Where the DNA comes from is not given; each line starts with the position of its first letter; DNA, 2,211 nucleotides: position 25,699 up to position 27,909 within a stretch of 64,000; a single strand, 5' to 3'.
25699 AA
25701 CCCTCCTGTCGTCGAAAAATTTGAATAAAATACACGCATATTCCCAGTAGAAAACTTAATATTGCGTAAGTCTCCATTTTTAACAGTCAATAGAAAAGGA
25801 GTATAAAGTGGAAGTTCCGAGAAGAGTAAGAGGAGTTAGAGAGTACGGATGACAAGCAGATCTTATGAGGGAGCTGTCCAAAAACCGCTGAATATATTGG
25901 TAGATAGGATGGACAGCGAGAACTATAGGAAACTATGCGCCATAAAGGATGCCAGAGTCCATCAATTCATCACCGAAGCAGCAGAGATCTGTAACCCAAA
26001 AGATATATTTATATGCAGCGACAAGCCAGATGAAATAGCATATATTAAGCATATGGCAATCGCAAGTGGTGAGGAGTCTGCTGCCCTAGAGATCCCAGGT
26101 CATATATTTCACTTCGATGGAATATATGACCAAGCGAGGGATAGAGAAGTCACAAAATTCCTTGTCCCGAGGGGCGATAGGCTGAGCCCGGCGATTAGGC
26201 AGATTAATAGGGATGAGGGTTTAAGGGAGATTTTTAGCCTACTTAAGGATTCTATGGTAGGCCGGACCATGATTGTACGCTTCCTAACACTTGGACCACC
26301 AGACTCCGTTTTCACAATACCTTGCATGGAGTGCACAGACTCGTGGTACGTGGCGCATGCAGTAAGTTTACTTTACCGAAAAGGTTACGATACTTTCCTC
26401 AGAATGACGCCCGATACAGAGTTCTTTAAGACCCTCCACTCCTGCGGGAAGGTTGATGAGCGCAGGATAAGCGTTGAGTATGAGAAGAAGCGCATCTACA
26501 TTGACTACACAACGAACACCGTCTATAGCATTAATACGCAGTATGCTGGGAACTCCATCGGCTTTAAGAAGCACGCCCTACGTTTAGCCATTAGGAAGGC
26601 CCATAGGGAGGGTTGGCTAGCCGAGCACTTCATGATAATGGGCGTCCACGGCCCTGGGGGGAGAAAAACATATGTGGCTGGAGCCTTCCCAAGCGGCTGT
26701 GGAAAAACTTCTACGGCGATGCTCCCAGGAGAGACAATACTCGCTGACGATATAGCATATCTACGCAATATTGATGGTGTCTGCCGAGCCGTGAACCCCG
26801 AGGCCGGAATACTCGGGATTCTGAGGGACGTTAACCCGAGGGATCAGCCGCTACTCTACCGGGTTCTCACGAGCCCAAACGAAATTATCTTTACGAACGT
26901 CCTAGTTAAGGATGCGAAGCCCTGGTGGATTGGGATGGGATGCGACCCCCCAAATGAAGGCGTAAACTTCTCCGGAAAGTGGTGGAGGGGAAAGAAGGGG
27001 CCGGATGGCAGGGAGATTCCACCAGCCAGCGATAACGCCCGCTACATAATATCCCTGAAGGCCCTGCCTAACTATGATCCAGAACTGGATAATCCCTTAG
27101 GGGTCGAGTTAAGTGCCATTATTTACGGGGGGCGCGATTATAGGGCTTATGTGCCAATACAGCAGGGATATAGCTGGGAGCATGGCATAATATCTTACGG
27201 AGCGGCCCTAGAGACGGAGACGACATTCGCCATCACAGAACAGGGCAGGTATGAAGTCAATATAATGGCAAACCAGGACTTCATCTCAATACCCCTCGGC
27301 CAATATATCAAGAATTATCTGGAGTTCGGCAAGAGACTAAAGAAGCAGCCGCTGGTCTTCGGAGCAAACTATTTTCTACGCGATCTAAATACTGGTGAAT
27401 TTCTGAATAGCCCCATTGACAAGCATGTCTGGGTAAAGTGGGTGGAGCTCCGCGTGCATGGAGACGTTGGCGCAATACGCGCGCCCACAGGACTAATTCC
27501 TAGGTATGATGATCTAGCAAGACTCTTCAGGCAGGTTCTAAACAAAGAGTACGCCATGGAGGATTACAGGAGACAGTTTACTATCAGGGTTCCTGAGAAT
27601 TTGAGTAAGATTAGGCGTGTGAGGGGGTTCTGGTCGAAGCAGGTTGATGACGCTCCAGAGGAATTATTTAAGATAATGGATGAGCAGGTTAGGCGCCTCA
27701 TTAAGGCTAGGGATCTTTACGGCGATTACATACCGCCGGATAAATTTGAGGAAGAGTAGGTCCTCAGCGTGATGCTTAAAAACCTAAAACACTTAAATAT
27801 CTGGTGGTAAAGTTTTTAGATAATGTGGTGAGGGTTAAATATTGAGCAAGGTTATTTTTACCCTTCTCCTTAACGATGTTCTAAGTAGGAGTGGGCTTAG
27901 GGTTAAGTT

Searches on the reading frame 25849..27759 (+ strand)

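Call 32: search_protein_families(library=pfam, proteins=[window:25849-27759:+], max_evalue=0.0001)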
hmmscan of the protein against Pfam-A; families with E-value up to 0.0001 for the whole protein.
window:25849-27759:+ (636 aa): 2 families
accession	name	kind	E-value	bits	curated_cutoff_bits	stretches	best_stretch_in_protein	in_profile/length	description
PF00821.23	PEPCK_GTP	-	7.6e-96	321.4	23.8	1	256-615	1-356/357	Phosphoenolpyruvate carboxykinase C-terminal P-loop domain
PF17297.7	PEPCK_N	-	2.3e-52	178.2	23.8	1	39-251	1-217/218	Phosphoenolpyruvate carboxykinase N-terminal domain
